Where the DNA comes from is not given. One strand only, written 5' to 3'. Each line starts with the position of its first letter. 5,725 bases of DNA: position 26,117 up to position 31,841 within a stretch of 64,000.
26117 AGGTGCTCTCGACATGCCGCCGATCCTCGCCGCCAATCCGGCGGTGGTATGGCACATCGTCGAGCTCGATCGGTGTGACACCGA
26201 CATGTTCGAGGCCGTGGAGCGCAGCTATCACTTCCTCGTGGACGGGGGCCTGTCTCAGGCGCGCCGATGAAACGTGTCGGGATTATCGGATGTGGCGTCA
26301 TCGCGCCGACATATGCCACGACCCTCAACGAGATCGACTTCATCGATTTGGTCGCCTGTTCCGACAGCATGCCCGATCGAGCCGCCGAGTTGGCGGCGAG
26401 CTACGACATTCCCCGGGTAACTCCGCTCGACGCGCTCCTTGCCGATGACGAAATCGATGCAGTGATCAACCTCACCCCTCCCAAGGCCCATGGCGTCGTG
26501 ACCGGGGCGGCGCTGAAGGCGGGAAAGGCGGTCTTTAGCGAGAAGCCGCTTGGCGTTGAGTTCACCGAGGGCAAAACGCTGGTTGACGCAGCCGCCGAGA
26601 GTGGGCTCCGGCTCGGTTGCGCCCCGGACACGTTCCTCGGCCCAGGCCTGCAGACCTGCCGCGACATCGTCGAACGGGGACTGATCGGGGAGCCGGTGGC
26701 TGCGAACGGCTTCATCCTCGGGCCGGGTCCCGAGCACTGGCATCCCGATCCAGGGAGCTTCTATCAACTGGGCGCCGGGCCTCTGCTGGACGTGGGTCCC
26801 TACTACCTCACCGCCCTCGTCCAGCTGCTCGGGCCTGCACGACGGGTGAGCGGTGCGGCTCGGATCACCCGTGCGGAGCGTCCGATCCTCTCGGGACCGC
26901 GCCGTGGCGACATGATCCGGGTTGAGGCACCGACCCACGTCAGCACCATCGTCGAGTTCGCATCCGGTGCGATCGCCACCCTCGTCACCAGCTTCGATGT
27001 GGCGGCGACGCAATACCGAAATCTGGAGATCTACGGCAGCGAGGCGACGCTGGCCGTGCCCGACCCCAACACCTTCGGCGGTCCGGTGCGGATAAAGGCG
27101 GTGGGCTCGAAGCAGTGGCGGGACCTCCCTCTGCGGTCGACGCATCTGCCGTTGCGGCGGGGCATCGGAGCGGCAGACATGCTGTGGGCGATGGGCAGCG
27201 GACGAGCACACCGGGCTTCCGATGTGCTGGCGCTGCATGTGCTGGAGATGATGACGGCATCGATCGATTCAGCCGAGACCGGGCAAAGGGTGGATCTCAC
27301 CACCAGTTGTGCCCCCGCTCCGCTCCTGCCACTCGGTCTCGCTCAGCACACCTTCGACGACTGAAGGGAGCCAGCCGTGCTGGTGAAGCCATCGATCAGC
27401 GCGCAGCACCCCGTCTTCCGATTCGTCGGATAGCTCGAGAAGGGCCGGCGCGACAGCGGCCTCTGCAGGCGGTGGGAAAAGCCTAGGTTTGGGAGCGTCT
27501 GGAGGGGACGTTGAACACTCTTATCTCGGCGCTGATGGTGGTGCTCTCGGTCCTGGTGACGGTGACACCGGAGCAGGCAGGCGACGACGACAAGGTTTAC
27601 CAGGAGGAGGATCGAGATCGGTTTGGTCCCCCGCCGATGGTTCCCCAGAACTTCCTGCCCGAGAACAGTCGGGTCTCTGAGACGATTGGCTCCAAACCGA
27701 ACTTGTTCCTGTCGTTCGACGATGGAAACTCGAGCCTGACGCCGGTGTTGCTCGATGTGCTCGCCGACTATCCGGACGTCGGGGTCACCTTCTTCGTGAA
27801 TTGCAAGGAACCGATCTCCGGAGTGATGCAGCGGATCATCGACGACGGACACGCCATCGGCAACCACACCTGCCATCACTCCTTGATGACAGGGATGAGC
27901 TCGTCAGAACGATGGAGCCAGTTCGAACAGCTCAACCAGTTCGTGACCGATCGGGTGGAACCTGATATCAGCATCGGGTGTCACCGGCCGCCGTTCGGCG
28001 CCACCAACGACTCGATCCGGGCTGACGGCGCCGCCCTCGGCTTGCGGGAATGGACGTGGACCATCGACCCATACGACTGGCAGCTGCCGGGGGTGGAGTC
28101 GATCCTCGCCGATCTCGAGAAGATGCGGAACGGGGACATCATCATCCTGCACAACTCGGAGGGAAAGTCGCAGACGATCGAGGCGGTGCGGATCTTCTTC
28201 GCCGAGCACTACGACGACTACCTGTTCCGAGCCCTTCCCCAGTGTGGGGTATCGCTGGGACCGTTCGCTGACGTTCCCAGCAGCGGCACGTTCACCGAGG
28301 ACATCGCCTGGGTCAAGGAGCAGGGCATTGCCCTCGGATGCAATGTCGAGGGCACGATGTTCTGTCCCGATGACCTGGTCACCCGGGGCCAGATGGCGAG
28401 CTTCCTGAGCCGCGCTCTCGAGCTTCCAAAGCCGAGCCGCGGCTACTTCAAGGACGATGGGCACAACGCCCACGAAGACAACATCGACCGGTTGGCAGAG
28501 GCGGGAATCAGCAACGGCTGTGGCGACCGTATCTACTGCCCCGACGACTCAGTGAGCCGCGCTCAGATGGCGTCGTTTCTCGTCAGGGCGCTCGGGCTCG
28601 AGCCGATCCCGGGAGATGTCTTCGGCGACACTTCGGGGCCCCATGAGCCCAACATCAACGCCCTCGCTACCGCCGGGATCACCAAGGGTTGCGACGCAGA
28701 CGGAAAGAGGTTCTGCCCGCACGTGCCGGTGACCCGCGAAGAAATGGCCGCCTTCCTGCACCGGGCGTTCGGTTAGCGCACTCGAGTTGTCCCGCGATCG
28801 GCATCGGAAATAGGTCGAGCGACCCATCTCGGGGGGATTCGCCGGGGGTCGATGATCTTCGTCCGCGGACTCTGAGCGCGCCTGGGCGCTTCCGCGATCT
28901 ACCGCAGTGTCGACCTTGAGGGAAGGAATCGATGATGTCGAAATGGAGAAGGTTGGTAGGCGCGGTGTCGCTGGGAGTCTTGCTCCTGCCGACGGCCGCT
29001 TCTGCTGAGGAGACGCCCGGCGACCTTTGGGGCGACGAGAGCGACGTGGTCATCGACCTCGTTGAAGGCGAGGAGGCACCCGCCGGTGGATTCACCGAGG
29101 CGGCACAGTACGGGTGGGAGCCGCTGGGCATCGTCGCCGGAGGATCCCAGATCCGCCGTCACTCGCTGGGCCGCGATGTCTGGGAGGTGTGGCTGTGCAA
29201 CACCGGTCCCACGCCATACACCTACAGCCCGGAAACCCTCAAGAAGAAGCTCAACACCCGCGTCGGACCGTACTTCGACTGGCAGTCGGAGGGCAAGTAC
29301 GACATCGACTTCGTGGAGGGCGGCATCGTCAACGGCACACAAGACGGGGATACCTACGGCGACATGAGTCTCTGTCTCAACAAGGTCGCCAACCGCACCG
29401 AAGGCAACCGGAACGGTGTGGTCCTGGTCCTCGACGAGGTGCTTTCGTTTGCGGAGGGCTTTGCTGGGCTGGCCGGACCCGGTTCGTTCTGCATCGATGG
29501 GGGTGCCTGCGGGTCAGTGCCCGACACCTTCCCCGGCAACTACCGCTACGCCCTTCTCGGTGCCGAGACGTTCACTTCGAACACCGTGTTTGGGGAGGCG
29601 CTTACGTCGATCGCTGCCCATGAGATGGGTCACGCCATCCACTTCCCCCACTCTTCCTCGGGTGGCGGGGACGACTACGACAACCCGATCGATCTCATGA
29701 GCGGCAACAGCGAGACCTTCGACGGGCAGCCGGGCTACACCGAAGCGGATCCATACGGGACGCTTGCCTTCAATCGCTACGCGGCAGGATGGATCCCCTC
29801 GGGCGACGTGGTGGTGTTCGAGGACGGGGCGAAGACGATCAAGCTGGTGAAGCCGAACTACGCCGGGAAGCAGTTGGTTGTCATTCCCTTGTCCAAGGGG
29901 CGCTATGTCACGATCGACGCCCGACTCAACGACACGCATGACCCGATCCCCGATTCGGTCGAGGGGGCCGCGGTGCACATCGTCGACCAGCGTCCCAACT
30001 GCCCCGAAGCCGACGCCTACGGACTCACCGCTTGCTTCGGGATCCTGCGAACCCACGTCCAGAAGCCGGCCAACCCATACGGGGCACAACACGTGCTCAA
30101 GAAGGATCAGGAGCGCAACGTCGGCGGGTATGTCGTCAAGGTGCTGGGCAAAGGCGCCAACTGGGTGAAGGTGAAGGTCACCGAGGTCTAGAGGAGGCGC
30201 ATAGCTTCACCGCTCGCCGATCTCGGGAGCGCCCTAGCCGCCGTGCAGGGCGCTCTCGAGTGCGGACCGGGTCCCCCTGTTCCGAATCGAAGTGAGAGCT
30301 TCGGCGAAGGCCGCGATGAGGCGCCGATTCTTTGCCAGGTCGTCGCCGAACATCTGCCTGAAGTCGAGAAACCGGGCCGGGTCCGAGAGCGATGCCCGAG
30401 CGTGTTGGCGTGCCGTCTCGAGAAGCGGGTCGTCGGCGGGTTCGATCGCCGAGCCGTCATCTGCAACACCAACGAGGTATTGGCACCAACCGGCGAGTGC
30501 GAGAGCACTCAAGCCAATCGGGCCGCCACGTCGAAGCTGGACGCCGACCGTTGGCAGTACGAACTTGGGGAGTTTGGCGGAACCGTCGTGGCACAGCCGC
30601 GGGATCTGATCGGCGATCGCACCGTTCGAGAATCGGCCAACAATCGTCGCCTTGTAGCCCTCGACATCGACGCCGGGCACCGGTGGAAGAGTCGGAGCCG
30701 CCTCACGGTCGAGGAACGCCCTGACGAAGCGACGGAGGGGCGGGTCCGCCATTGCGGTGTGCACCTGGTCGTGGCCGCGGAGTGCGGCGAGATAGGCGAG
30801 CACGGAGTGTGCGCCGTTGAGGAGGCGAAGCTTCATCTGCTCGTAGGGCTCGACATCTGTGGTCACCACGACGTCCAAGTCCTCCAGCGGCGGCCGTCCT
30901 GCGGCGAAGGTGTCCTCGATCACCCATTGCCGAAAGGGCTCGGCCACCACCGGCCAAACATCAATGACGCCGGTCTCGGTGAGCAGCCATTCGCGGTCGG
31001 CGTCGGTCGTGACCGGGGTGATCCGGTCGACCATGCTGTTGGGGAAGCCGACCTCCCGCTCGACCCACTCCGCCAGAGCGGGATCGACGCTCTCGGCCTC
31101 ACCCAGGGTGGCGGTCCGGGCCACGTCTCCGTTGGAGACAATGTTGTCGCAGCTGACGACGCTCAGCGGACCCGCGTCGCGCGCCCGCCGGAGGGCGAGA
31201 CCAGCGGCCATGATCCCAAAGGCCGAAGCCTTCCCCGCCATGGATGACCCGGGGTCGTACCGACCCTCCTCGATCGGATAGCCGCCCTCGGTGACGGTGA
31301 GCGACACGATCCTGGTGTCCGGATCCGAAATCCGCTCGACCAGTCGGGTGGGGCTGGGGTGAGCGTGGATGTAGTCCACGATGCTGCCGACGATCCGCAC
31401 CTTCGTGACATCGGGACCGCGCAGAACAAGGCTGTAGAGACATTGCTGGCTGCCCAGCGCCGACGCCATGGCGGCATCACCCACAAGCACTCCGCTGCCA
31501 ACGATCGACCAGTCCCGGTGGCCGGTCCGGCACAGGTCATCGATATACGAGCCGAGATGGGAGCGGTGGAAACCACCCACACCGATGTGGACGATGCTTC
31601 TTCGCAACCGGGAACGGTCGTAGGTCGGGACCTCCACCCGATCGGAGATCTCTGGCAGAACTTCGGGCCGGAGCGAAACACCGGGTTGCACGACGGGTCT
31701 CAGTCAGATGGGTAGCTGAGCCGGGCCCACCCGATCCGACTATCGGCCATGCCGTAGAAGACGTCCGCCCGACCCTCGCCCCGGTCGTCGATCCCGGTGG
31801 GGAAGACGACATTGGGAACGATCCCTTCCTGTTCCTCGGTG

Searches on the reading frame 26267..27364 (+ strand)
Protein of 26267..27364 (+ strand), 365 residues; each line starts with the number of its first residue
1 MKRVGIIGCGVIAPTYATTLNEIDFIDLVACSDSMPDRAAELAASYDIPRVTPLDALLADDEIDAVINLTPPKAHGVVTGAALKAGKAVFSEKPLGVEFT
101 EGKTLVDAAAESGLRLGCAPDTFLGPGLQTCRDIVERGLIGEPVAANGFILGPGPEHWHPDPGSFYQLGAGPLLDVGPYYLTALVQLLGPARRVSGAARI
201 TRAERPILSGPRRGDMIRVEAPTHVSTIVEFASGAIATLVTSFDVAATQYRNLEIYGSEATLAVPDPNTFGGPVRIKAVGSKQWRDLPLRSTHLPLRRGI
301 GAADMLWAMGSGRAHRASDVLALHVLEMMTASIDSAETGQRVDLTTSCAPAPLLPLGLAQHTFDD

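Call 34: search_protein_families(library=pfam, proteins=[window:26267-27364:+], max_evalue=0.0001)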
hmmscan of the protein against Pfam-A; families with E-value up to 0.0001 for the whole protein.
window:26267-27364:+ (365 aa): 2 families
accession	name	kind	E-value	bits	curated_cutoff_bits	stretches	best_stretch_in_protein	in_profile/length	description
PF01408.29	GFO_IDH_MocA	-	4.3e-23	82.7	24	1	3-116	2-116/120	Oxidoreductase family, NAD-binding Rossmann fold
PF22725.1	GFO_IDH_MocA_C3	-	1.8e-19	70.4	27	1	129-262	2-123/124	GFO/IDH/MocA C-terminal domain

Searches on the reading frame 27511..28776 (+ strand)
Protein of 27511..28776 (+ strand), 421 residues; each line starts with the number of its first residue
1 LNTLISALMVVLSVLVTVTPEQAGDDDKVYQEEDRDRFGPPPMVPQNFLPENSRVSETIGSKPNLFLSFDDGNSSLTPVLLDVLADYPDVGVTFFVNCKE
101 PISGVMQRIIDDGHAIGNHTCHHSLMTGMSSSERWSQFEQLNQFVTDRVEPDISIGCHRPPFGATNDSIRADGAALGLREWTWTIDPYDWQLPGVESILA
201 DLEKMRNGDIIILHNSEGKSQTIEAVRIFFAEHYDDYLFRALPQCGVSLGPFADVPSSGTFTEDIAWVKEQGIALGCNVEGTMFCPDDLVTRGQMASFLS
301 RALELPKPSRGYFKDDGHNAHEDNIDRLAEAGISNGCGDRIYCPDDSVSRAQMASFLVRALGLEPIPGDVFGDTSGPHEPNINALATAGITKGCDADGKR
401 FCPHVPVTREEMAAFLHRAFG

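Call 34: search_protein_families(library=pfam, proteins=[window:27511-28776:+], max_evalue=0.0001)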
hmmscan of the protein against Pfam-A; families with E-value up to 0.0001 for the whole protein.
window:27511-28776:+ (421 aa): 2 families
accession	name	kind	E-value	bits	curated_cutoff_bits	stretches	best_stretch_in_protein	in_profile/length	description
PF01522.26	Polysacc_deac_1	-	3.1e-19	69.6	23.1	1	61-180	5-123/124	Polysaccharide deacetylase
PF00395.25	SLH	-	2.8e-15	56.4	20.8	0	316-354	5-44/44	S-layer homology domain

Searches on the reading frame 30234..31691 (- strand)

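Call 34: search_protein_families(library=pfam, proteins=[window:30234-31691:-], max_evalue=0.0001)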
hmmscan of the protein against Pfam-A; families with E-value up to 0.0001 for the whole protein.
window:30234-31691:- (485 aa): 2 families
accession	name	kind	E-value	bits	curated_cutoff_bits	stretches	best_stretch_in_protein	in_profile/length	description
PF08125.19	Mannitol_dh_C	-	5.5e-50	170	30.7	1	279-469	1-189/190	Mannitol dehydrogenase C-terminal domain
PF01232.29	Mannitol_dh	-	4e-45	154.7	27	1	32-270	2-198/199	Mannitol dehydrogenase Rossmann domain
